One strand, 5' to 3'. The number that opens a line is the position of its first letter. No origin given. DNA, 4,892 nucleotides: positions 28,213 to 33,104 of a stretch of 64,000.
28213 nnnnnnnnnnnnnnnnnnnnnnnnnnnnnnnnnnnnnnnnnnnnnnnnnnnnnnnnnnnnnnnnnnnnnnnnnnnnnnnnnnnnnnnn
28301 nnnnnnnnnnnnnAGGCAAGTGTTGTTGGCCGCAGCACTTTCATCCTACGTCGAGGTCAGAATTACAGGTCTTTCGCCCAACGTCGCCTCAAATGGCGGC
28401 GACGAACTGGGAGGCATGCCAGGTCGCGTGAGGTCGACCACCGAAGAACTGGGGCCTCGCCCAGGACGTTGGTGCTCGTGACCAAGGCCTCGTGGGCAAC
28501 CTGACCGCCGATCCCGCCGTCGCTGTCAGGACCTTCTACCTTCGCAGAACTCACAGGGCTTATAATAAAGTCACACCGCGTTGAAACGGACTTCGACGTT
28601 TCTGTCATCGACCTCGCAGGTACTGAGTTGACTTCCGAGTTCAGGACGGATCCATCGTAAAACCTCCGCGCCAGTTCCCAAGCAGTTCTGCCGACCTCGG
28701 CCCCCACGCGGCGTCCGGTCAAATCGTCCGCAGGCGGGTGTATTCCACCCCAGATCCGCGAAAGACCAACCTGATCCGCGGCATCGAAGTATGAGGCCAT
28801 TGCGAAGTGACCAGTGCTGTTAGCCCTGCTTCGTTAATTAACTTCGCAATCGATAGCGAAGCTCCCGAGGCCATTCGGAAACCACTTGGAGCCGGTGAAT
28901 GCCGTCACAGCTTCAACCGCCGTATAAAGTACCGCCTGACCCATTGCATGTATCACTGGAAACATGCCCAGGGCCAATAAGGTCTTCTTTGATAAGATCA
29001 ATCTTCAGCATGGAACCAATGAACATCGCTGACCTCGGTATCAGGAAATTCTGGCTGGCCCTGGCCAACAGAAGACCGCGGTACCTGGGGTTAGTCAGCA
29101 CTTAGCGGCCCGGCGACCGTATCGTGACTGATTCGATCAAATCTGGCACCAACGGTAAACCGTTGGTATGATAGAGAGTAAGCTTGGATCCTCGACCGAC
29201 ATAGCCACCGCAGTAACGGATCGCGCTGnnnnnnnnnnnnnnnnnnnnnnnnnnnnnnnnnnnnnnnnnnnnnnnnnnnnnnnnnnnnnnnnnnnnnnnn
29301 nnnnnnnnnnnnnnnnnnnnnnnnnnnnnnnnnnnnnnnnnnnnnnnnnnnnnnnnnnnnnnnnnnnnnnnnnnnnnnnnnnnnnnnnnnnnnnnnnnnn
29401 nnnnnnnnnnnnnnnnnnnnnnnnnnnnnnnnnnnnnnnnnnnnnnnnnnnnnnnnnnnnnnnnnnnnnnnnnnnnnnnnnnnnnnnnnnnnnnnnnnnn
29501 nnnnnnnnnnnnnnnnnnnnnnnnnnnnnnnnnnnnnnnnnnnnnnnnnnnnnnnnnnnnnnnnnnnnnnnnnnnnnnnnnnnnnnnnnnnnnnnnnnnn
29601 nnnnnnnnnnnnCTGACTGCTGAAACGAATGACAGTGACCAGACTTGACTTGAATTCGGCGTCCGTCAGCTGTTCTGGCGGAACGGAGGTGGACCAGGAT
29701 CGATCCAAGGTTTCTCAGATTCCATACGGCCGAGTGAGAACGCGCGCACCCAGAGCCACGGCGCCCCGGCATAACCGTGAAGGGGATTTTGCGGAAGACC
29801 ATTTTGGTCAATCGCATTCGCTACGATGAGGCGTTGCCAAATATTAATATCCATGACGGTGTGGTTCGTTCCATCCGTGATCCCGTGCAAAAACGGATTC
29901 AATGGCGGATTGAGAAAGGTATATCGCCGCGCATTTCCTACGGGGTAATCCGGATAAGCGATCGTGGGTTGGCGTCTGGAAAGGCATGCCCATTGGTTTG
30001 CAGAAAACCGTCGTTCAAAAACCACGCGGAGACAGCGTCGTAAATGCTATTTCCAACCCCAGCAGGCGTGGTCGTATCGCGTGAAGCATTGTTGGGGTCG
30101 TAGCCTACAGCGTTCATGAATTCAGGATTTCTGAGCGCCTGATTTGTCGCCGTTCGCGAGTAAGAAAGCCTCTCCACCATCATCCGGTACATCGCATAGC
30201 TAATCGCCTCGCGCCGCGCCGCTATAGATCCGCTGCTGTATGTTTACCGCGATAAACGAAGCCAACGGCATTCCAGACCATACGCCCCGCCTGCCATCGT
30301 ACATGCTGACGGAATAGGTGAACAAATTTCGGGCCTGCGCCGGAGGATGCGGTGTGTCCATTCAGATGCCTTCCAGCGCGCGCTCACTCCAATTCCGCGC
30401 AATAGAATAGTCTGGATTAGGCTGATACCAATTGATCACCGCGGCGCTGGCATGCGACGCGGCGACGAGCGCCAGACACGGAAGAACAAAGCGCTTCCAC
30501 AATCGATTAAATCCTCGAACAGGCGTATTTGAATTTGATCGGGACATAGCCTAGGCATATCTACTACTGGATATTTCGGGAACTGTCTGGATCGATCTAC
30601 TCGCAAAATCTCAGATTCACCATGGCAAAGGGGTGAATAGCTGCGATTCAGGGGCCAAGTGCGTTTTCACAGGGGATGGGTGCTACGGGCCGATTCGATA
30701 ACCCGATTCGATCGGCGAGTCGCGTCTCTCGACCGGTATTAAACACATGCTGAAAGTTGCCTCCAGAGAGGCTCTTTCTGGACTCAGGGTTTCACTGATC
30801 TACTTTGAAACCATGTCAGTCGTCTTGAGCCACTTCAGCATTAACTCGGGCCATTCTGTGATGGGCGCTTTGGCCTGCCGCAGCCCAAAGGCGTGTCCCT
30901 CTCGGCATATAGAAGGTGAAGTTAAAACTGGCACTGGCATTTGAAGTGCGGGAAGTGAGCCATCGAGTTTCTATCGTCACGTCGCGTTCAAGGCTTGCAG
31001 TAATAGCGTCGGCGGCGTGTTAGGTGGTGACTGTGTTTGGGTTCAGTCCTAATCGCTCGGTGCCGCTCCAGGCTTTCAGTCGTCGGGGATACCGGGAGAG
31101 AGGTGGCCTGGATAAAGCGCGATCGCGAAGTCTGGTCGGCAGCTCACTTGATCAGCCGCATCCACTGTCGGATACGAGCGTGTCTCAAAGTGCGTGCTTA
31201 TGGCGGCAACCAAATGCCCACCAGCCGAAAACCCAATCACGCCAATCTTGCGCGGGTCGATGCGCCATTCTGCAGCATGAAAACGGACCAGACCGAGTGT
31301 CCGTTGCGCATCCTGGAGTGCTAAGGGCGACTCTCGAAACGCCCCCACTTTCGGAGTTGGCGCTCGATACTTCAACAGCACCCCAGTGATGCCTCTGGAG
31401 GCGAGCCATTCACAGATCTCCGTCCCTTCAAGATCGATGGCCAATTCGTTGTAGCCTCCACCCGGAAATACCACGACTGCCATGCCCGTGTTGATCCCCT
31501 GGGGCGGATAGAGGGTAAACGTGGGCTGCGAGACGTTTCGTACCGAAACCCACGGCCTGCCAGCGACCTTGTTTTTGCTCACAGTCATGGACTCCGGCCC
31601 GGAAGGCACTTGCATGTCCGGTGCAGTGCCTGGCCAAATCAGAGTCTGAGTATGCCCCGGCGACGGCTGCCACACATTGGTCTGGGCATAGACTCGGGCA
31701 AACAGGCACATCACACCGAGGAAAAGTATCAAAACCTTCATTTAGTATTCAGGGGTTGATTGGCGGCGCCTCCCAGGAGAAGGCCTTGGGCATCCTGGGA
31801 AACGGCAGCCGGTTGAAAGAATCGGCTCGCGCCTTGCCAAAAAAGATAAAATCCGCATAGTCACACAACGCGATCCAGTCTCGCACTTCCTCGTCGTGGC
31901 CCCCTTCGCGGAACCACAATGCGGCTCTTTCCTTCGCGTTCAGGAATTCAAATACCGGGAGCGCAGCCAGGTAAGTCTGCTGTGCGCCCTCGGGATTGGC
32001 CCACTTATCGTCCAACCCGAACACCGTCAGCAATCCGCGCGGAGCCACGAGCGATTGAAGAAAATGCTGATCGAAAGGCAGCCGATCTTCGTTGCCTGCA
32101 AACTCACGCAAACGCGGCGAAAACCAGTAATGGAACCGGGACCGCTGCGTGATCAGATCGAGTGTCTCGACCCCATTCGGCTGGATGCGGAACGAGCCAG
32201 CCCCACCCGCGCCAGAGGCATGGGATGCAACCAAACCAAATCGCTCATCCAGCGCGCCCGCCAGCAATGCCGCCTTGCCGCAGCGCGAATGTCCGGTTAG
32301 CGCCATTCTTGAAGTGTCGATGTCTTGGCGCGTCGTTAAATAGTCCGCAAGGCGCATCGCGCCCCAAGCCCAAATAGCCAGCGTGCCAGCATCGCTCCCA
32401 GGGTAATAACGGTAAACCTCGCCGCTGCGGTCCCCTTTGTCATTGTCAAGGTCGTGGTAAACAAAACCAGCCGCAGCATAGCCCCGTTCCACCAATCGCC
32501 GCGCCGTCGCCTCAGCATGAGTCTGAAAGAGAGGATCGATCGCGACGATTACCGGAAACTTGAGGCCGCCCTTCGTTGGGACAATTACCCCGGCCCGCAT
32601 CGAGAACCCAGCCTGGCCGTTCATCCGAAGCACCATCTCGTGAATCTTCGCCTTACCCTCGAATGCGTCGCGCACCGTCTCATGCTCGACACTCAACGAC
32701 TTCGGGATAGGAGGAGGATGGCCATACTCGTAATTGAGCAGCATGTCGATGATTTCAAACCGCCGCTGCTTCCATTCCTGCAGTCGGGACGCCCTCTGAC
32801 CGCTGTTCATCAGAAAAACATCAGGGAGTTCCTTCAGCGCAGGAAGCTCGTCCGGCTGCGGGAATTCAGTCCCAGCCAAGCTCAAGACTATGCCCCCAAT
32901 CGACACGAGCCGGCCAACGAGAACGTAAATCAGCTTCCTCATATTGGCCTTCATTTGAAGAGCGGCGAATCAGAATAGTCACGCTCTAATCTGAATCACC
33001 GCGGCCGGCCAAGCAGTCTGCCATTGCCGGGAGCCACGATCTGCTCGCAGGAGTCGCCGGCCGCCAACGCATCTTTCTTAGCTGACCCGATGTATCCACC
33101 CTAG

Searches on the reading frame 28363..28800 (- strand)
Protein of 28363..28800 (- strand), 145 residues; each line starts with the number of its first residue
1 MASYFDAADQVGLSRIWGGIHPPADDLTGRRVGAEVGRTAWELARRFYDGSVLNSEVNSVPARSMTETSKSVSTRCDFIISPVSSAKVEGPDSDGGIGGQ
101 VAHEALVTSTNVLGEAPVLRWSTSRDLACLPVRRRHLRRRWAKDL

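Call 70: search_protein_families(library=pfam, proteins=[P0129, L022:197-886:+, P0121, P0134], max_evalue=0.001)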
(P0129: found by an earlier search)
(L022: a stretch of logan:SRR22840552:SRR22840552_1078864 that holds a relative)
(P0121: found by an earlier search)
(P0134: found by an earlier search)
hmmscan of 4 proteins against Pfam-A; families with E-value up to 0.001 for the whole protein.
P0129 (405 aa): 0 families

L022:197-886:+ (229 aa): 1 family
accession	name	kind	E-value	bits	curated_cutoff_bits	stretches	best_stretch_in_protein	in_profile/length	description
PF07963.17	N_methyl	-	0.00013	21.8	21.2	1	8-29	6-27/27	Prokaryotic N-terminal methylation motif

P0121 (199 aa): 2 families
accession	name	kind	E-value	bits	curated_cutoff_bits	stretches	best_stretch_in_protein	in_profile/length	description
PF06439.18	3keto-disac_hyd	-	5.4e-36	124.8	26.8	1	24-187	1-179/187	3-keto-disaccharide hydrolase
PF19763.6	DUF6250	-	0.00037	20.8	26.9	1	132-182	106-157/165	Domain of unknown function (DUF6250)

P0134 (316 aa): 4 families
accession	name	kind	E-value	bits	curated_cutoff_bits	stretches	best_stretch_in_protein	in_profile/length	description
PF07859.19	Abhydrolase_3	-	8.4e-14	52.3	25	1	90-213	2-110/210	alpha/beta hydrolase fold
PF20434.5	BD-FAE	-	2.3e-13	50.6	26.8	1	80-184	6-109/215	BD-FAE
PF00326.27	Peptidase_S9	-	1.1e-12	48.4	22.6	1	152-309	52-207/213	Prolyl oligopeptidase family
PF01738.24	DLH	-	2.3e-06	27.8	21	0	243-294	143-194/217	Dienelactone hydrolase family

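Call 71: search_protein_families(library=ncbifam, proteins=[P0129, L022:197-886:+, P0121, P0134], max_evalue=0.001)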
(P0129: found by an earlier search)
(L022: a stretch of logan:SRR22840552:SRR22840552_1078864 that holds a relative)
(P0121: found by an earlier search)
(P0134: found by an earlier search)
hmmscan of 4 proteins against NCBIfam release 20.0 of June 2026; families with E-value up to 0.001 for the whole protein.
P0129 (405 aa): 1 family
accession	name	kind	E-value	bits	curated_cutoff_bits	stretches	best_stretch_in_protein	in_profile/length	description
NF038032.1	CehA_McbA_metalo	domain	2.1e-25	89.8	80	1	78-400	2-313/315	CehA/McbA family metallohydrolase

L022:197-886:+ (229 aa): 8 families
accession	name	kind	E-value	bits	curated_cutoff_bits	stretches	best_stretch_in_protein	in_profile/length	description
NF040999.1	pilin_ComGC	equivalog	2.4e-06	27.7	75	1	8-44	3-39/84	competence type IV pilus major pilin ComGC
TIGR01710.1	typeII_sec_gspG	equivalog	6.1e-06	26.3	88.85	1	9-55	3-49/134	type II secretion system major pseudopilin GspG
NF041013.1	T4P_ComGE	equivalog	9.6e-06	25.6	49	1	8-40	5-37/83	competence type IV pilus minor pilin ComGE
TIGR01708.2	typeII_sec_gspH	equivalog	1.2e-05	25.4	80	1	9-40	4-37/169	type II secretion system minor pseudopilin GspH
NF041775.1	typeIV_PilA_Myxo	equivalog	2.1e-05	24.6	400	1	4-49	8-53/214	type IV pilin protein PilA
NF007862.0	PRK10574.1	equivalog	4e-05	23.8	138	1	8-39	6-37/145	prepilin peptidase-dependent pilin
TIGR02532.1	IV_pilin_GFxxxE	domain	4.8e-05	23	16.3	1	8-28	3-23/24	prepilin-type N-terminal cleavage/methylation domain-containing protein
TIGR02596.1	TIGR02596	subfamily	5.6e-05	23.3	70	1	9-42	1-33/196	Verru_Chthon cassette protein D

P0121 (199 aa): 0 families

P0134 (316 aa): 8 families
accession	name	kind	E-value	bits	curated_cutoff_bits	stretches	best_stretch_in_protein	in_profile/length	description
NF041902.1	pecacetest_PaeX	equivalog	5.5e-56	189.9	550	1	34-313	24-309/318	pectin acetylesterase PaeX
NF042968.1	AcxylEst_AxeA1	equivalog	6e-39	133.6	700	1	68-311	31-267/459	acetylxylan esterase AxeA1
NF052620.1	AryltfaseLP1002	equivalog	3.7e-28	98.6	300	1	87-309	33-263/265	lp_1002 family arylesterase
NF058653.1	LipP1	equivalog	9e-14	51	350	1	76-194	61-174/300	LipP1 family hormone-sensitive lipase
NF033149.0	CHL_hydrolase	equivalog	2.5e-08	33.2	500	1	76-191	64-175/310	chloramphenicol hydrolase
NF052354.1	EstLipQMycob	equivalog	0.00013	20.7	700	0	139-197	213-272/418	esterase LipQ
NF050058.1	e_dPHAscl_type1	hypoth_equivalog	0.00039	20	150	0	144-181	84-121/276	extracellular catalytic domain type 1 short-chain-length polyhydroxyalkanoate depolymerase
NF007547.0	PRK10162.1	equivalog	0.00088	18.3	389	0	88-181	86-174/321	acetyl esterase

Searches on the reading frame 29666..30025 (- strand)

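Call 70: search_protein_families(library=pfam, proteins=[P0136], max_evalue=0.001)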
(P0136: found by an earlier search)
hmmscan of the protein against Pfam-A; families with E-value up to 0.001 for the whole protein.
P0136 (384 aa): 2 families
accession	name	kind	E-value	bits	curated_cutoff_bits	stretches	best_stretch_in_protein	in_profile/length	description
PF04616.20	Glyco_hydro_43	-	9.3e-49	166.7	32.2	1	77-365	11-288/288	Glycosyl hydrolases family 43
PF00251.26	Glyco_hydro_32N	-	0.00063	19.8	22.1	0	78-220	11-151/307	Glycosyl hydrolases family 32 N-terminal domain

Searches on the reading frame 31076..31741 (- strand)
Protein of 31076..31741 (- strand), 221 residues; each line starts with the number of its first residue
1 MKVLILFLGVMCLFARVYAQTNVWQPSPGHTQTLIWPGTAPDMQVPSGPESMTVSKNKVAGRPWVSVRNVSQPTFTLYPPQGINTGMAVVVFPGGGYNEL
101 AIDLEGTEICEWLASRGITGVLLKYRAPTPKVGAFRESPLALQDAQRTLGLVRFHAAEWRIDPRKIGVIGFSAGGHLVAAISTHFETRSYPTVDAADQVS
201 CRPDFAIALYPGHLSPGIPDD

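Call 12: find_encoding_contigs(protein=window:31076-31741:-, flank=10000, max_places=10)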
Protein window:31076-31741:- (221 aa): no gene with exactly this product is on record in the collection.

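Call 25: search_protein_families(library=pfam, proteins=[window:31076-31741:-], max_evalue=0.01)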
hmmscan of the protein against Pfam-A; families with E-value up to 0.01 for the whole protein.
window:31076-31741:- (221 aa): 3 families
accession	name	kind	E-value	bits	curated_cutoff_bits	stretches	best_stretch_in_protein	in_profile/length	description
PF20434.5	BD-FAE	-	6.3e-11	42.6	26.8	1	80-184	6-109/215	BD-FAE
PF07859.19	Abhydrolase_3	-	4.1e-08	33.7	25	1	90-212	2-109/210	alpha/beta hydrolase fold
PF00326.27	Peptidase_S9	-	0.0043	17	22.6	1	151-185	51-84/213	Prolyl oligopeptidase family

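Call 70: search_protein_families(library=pfam, proteins=[P0129, L022:197-886:+, P0121, P0134], max_evalue=0.001)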
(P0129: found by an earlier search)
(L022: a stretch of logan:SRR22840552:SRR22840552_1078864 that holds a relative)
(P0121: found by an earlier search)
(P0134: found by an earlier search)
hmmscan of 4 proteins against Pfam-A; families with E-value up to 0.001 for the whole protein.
P0129 (405 aa): 0 families

L022:197-886:+ (229 aa): 1 family
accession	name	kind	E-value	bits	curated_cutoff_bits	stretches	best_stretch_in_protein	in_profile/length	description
PF07963.17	N_methyl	-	0.00013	21.8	21.2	1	8-29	6-27/27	Prokaryotic N-terminal methylation motif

P0121 (199 aa): 2 families
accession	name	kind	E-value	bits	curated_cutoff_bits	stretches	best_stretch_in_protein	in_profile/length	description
PF06439.18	3keto-disac_hyd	-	5.4e-36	124.8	26.8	1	24-187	1-179/187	3-keto-disaccharide hydrolase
PF19763.6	DUF6250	-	0.00037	20.8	26.9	1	132-182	106-157/165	Domain of unknown function (DUF6250)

P0134 (316 aa): 4 families
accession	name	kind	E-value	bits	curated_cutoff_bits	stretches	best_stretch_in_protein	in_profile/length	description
PF07859.19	Abhydrolase_3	-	8.4e-14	52.3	25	1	90-213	2-110/210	alpha/beta hydrolase fold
PF20434.5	BD-FAE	-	2.3e-13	50.6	26.8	1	80-184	6-109/215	BD-FAE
PF00326.27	Peptidase_S9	-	1.1e-12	48.4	22.6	1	152-309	52-207/213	Prolyl oligopeptidase family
PF01738.24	DLH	-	2.3e-06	27.8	21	0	243-294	143-194/217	Dienelactone hydrolase family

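Call 71: search_protein_families(library=ncbifam, proteins=[P0129, L022:197-886:+, P0121, P0134], max_evalue=0.001)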
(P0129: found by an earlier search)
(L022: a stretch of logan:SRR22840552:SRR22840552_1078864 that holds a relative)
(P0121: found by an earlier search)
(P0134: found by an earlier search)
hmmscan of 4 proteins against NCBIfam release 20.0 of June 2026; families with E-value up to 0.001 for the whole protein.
P0129 (405 aa): 1 family
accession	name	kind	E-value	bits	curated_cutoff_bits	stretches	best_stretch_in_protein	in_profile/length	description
NF038032.1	CehA_McbA_metalo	domain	2.1e-25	89.8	80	1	78-400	2-313/315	CehA/McbA family metallohydrolase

L022:197-886:+ (229 aa): 8 families
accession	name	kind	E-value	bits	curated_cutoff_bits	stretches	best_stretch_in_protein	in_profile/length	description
NF040999.1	pilin_ComGC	equivalog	2.4e-06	27.7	75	1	8-44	3-39/84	competence type IV pilus major pilin ComGC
TIGR01710.1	typeII_sec_gspG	equivalog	6.1e-06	26.3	88.85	1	9-55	3-49/134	type II secretion system major pseudopilin GspG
NF041013.1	T4P_ComGE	equivalog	9.6e-06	25.6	49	1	8-40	5-37/83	competence type IV pilus minor pilin ComGE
TIGR01708.2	typeII_sec_gspH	equivalog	1.2e-05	25.4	80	1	9-40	4-37/169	type II secretion system minor pseudopilin GspH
NF041775.1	typeIV_PilA_Myxo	equivalog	2.1e-05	24.6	400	1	4-49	8-53/214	type IV pilin protein PilA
NF007862.0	PRK10574.1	equivalog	4e-05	23.8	138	1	8-39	6-37/145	prepilin peptidase-dependent pilin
TIGR02532.1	IV_pilin_GFxxxE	domain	4.8e-05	23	16.3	1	8-28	3-23/24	prepilin-type N-terminal cleavage/methylation domain-containing protein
TIGR02596.1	TIGR02596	subfamily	5.6e-05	23.3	70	1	9-42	1-33/196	Verru_Chthon cassette protein D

P0121 (199 aa): 0 families

P0134 (316 aa): 8 families
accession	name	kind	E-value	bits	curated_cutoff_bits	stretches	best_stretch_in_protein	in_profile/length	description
NF041902.1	pecacetest_PaeX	equivalog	5.5e-56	189.9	550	1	34-313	24-309/318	pectin acetylesterase PaeX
NF042968.1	AcxylEst_AxeA1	equivalog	6e-39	133.6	700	1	68-311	31-267/459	acetylxylan esterase AxeA1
NF052620.1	AryltfaseLP1002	equivalog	3.7e-28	98.6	300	1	87-309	33-263/265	lp_1002 family arylesterase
NF058653.1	LipP1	equivalog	9e-14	51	350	1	76-194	61-174/300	LipP1 family hormone-sensitive lipase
NF033149.0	CHL_hydrolase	equivalog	2.5e-08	33.2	500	1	76-191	64-175/310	chloramphenicol hydrolase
NF052354.1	EstLipQMycob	equivalog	0.00013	20.7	700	0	139-197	213-272/418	esterase LipQ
NF050058.1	e_dPHAscl_type1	hypoth_equivalog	0.00039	20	150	0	144-181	84-121/276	extracellular catalytic domain type 1 short-chain-length polyhydroxyalkanoate depolymerase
NF007547.0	PRK10162.1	equivalog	0.00088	18.3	389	0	88-181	86-174/321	acetyl esterase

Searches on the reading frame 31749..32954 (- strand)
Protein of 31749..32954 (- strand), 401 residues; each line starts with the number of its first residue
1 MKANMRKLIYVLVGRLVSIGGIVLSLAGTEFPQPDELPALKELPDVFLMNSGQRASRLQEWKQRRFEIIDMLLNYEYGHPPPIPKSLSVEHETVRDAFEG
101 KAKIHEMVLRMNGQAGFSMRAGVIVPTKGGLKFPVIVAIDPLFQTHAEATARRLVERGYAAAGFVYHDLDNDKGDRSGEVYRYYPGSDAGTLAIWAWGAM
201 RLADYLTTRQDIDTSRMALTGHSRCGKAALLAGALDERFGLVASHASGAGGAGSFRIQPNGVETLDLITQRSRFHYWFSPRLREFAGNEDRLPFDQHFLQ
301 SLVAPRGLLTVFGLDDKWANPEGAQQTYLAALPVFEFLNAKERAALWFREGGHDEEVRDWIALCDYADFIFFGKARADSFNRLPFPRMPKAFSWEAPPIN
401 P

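Call 16: find_encoding_contigs(protein=window:31749-32954:-, flank=10000, max_places=10)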
Protein window:31749-32954:- (401 aa): no gene with exactly this product is on record in the collection.

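Call 25: search_protein_families(library=pfam, proteins=[window:31749-32954:-], max_evalue=0.01)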
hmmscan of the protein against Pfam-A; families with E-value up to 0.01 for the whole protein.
window:31749-32954:- (401 aa): 4 families
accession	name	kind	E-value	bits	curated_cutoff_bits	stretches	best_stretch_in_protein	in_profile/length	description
PF22244.2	GCE_fung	-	8.3e-42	144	27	1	114-338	7-230/231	Glucuronyl esterase, fungi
PF00756.26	Esterase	-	0.00066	20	22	1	121-246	10-147/251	Putative esterase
PF07224.18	Chlorophyllase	-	0.0033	16.7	26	1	193-230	94-131/301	Chlorophyllase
PF02129.25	Peptidase_S15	-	0.007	16.5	23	1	116-253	2-134/262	X-Pro dipeptidyl-peptidase (S15 family)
